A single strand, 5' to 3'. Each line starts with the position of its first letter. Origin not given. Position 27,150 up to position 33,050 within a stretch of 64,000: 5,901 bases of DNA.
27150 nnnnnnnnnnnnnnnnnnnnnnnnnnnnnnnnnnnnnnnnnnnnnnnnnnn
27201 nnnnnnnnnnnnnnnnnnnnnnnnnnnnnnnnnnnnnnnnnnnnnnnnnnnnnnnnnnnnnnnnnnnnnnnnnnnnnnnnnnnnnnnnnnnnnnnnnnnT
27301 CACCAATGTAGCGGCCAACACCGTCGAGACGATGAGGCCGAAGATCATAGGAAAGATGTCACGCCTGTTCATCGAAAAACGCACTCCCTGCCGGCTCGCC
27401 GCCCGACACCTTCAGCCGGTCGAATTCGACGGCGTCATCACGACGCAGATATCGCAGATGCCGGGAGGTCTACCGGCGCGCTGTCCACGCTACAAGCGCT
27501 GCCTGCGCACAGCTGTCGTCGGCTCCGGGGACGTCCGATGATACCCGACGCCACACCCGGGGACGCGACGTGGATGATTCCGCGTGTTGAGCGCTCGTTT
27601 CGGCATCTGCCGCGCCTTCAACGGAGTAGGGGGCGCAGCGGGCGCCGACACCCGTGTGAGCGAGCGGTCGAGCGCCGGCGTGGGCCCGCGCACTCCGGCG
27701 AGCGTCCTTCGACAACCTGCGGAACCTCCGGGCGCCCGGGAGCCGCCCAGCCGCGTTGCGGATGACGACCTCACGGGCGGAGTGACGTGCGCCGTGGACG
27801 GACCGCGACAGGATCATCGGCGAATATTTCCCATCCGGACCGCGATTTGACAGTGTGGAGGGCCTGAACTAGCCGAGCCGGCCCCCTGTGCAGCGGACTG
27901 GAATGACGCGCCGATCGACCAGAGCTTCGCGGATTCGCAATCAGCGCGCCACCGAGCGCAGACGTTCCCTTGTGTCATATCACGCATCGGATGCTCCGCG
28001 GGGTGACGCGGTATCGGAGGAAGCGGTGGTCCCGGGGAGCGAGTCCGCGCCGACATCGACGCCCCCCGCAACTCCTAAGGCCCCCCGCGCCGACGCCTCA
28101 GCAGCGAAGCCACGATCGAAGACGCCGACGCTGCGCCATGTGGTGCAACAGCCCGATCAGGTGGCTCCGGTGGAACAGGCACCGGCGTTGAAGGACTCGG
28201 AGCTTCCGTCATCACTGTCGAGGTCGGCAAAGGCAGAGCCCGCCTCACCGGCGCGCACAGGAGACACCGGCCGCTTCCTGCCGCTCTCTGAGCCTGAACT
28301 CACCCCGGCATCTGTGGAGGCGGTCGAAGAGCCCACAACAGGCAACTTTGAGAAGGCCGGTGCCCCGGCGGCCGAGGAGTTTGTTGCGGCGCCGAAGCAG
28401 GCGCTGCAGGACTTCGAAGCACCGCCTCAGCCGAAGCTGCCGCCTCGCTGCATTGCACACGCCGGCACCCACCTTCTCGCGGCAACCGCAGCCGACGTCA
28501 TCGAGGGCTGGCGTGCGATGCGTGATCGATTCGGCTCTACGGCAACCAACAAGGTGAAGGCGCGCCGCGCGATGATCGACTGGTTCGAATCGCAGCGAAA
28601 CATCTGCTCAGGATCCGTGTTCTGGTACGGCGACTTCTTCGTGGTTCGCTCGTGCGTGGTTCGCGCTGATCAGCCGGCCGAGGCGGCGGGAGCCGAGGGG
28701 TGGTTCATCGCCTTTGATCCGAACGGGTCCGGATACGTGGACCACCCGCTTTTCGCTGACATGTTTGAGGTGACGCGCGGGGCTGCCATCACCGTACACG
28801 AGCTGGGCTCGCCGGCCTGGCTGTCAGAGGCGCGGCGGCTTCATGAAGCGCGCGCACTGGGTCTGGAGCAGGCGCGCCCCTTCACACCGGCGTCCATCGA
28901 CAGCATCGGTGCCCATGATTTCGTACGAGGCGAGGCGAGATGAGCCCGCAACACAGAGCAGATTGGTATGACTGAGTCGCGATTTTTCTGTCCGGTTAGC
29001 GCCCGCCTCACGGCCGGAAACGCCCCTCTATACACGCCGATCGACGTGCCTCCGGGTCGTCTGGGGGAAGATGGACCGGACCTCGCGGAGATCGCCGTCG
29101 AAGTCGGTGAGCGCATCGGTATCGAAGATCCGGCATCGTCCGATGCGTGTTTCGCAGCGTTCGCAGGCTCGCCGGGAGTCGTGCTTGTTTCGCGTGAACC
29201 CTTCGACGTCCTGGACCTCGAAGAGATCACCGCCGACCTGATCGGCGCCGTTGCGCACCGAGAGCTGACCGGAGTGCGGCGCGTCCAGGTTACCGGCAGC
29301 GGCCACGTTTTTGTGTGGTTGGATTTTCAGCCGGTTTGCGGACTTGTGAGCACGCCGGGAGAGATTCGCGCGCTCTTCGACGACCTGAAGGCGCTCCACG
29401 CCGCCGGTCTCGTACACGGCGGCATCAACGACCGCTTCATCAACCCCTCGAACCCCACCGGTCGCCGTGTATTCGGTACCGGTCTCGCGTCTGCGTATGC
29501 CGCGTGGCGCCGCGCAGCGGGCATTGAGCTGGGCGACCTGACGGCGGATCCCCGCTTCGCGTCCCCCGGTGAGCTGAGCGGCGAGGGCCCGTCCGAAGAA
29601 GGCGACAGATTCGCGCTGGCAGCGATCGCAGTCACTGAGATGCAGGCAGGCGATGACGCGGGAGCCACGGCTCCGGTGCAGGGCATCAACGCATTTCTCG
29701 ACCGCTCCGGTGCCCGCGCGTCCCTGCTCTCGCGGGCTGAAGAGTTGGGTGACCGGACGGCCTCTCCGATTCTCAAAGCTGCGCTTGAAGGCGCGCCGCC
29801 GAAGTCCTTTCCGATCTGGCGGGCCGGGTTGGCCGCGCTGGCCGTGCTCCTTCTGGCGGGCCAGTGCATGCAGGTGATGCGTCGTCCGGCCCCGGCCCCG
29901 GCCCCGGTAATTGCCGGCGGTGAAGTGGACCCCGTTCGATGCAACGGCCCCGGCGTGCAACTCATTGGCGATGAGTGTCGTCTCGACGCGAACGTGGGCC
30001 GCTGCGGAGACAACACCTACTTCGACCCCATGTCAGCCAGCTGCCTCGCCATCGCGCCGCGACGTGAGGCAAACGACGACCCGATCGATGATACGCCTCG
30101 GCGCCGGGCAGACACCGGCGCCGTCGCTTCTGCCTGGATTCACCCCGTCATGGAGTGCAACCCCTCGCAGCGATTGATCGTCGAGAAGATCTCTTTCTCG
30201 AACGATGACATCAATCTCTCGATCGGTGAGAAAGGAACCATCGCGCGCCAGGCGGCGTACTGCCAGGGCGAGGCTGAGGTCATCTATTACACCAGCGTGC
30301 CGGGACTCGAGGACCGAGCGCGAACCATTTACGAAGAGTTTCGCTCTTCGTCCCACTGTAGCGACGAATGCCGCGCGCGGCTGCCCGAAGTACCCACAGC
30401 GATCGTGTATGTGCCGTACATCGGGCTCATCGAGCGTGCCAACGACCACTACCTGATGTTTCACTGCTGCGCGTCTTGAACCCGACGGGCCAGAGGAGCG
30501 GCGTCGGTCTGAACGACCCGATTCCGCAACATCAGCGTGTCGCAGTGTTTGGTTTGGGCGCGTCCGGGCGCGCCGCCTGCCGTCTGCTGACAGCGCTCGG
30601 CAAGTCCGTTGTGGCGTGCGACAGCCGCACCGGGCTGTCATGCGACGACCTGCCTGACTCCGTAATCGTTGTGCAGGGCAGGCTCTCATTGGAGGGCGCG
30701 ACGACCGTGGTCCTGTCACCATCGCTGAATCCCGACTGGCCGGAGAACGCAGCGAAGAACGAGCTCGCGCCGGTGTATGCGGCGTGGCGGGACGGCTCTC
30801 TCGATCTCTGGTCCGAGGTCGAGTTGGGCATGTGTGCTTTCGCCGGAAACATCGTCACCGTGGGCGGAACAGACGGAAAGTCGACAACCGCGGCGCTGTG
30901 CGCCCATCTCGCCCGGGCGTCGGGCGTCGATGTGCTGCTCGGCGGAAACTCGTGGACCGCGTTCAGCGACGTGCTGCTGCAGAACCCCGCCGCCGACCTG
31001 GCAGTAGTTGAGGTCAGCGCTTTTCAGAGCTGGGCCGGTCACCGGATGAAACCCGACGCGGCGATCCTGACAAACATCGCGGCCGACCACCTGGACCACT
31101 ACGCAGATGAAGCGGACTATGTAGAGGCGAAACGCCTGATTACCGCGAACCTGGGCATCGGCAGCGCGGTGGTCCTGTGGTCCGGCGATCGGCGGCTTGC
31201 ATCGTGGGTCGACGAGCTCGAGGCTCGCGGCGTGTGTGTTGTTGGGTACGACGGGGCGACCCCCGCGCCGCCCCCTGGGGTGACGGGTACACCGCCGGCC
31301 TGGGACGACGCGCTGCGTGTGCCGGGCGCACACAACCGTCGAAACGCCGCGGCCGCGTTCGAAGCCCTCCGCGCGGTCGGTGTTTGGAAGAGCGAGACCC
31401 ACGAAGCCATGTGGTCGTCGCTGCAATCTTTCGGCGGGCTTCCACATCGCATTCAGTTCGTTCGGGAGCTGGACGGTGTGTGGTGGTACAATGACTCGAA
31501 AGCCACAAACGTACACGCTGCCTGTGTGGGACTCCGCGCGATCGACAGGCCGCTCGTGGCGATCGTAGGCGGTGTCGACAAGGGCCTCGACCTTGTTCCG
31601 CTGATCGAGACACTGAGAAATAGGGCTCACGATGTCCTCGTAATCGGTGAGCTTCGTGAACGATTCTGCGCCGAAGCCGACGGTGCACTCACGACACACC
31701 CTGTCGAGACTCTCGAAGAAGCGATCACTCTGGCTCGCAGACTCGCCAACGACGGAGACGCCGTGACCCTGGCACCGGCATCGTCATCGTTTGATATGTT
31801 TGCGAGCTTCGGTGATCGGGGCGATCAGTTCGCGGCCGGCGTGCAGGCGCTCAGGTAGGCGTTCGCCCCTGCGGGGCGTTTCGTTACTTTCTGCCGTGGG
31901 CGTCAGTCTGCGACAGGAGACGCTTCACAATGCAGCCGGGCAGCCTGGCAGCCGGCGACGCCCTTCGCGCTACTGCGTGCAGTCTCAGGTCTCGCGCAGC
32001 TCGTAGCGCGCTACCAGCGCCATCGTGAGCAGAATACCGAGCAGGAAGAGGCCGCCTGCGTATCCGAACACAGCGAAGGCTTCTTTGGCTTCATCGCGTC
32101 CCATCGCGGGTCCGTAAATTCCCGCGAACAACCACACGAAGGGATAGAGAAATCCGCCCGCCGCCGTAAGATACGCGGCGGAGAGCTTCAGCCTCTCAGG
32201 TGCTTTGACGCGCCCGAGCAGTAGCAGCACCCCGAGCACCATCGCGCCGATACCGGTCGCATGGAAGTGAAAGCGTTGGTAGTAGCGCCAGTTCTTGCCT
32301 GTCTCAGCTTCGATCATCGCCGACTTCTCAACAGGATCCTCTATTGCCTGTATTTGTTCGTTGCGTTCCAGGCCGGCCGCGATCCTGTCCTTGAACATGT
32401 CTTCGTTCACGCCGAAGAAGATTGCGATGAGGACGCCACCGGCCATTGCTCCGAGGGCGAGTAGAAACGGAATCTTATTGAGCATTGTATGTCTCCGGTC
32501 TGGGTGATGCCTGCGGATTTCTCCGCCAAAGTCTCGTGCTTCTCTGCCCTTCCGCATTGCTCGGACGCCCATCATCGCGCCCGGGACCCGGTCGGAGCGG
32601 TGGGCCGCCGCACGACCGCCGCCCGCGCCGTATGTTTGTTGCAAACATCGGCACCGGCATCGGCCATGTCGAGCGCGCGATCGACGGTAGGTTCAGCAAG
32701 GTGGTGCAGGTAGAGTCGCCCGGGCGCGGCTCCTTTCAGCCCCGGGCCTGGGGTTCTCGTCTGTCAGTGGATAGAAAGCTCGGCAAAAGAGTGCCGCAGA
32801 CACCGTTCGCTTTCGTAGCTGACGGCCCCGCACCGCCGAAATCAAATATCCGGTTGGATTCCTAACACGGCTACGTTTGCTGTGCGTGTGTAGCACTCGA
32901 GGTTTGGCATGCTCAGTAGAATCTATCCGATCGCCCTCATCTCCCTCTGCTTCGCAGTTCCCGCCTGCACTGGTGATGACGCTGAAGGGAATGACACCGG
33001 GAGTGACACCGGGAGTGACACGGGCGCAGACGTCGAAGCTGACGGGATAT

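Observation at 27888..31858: murD is translationally coupled to a membrane pseudokinase gene, apparently outside a cell-division/cell-wall (dcw) cluster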

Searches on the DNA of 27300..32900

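Call 90: search_rna_families(source=window, start=27300, end=32900, threshold=evalue, max_evalue=1)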
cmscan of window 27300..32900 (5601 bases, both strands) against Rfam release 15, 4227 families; matches with E-value up to 1: 0.
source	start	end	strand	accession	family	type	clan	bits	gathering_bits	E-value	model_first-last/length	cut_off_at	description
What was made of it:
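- Tried and rejected: Rfam found nothing in 27300-32900 (call 90).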

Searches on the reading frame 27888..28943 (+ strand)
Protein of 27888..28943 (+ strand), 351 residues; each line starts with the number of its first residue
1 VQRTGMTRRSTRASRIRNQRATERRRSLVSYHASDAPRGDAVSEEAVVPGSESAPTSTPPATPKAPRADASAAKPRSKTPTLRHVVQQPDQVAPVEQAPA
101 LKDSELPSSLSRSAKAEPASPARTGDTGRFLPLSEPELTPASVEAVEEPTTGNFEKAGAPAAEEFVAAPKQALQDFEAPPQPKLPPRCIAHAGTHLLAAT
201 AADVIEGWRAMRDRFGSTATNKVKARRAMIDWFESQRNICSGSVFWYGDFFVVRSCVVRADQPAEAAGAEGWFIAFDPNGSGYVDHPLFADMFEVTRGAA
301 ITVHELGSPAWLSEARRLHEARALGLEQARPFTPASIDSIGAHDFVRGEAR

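Call 8: search_protein_families(library=pfam, proteins=[window:27888-28943:+], max_evalue=1)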
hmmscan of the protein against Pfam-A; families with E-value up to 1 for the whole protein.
window:27888-28943:+ (351 aa): 0 families
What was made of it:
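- On EssB/YukC type VII secretion pseudokinase: There is no family hit (call 8).
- Closest known: EssB/YukC, the transmembrane pseudokinase of type VIIb secretion. Different: There is no sequence-family match (call 8), and the ectodomain and genomic context differ.
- There is no Pfam hit (call 8).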

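Call 9: search_protein_families(library=ncbifam, proteins=[window:27888-28943:+], max_evalue=1)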
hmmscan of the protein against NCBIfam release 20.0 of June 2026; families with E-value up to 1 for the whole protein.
window:27888-28943:+ (351 aa): 0 families

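Call 96: search_protein_families(library=padloc, proteins=[window:27888-28943:+], max_evalue=0.01)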
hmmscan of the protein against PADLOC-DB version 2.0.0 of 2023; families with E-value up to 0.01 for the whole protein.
window:27888-28943:+ (351 aa): 0 families

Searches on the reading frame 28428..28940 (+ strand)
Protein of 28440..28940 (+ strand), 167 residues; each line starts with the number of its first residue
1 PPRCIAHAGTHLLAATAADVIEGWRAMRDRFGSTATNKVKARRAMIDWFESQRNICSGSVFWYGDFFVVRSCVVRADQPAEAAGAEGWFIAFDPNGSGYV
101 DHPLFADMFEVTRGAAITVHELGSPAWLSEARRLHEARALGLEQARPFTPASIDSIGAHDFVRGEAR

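Call 60: find_homologous_proteins(query=window:28440-28940:+)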
Query window:28440-28940:+ (167 aa): 1 proteins with E <= 0.001 among 222 candidates.
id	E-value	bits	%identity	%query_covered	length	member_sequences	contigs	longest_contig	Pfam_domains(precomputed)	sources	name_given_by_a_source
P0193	3.4e-108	377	100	100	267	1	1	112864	-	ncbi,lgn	-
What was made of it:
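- Tried and rejected: The word-indexed search found only X itself (call 60).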

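Call 87: search_solved_structures(query=A7, max_evalue=10, show_alignments=1)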
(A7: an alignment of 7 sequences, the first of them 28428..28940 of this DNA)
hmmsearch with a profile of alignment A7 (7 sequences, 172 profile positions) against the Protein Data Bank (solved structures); distinct sequences matched with E-value up to 10: 9.
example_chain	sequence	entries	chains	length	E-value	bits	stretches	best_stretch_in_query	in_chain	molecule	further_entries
1jba_A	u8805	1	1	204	0.039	17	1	76-140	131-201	PROTEIN (GUANYLATE CYCLASE ACTIVATING PROTEIN 2)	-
4bex_1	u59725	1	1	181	0.081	16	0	82-148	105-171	COFILIN-1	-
9h1f_A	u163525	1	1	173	0.13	15.3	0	82-148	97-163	Cofilin-1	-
5l6w_C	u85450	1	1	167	0.17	15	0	82-148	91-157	Cofilin-1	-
1q8g_A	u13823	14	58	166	0.17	15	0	82-148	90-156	Cofilin, non-muscle isoform | Cofilin-2 | Cofilin-1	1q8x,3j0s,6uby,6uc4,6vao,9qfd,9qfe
5hvk_B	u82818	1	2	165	0.17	14.9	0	82-148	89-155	Cofilin-1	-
6uc0_I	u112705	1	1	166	0.18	14.9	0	82-148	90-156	Cofilin-1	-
8act_E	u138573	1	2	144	1.5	11.9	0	93-127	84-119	Myosin regulatory light chain 2, ventricular/cardiac muscle isoform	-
9ykn_L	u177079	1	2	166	1.5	11.8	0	93-121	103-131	MYL2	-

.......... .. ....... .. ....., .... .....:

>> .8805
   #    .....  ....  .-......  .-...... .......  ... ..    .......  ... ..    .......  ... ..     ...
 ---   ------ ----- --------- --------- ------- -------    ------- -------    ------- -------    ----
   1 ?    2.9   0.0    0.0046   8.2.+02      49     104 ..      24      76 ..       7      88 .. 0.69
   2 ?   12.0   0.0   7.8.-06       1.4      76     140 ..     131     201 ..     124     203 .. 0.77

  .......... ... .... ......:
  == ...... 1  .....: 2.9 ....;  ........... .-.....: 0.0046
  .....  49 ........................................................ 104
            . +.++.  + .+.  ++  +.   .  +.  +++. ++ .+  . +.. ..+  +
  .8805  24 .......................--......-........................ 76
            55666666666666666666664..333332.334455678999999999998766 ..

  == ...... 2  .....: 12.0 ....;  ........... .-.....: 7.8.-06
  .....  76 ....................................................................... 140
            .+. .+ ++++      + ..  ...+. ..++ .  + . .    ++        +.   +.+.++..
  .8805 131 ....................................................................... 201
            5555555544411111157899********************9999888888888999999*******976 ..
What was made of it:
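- Tried and rejected: EF-hand-like reading of the X motif F-D-P-N-G. Profile hits to GCAP2 and cofilin at E 0.04-0.2 are noise, and the loop lacks the canonical Gly6 and Glu12 (call 87).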

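Call 88: search_protein_families(library=pfam, alignment_id=A7, max_evalue=1)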
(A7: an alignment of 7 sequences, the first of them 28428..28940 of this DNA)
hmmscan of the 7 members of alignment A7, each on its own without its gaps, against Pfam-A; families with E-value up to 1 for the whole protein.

A. member 1, window:28428-28940:+ (171 aa): 0 families

B. families by the number of members that match (of 7 scanned): 0 families
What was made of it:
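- Closest known: MviN. Different: X shows no FHA signature (calls 8, 88).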
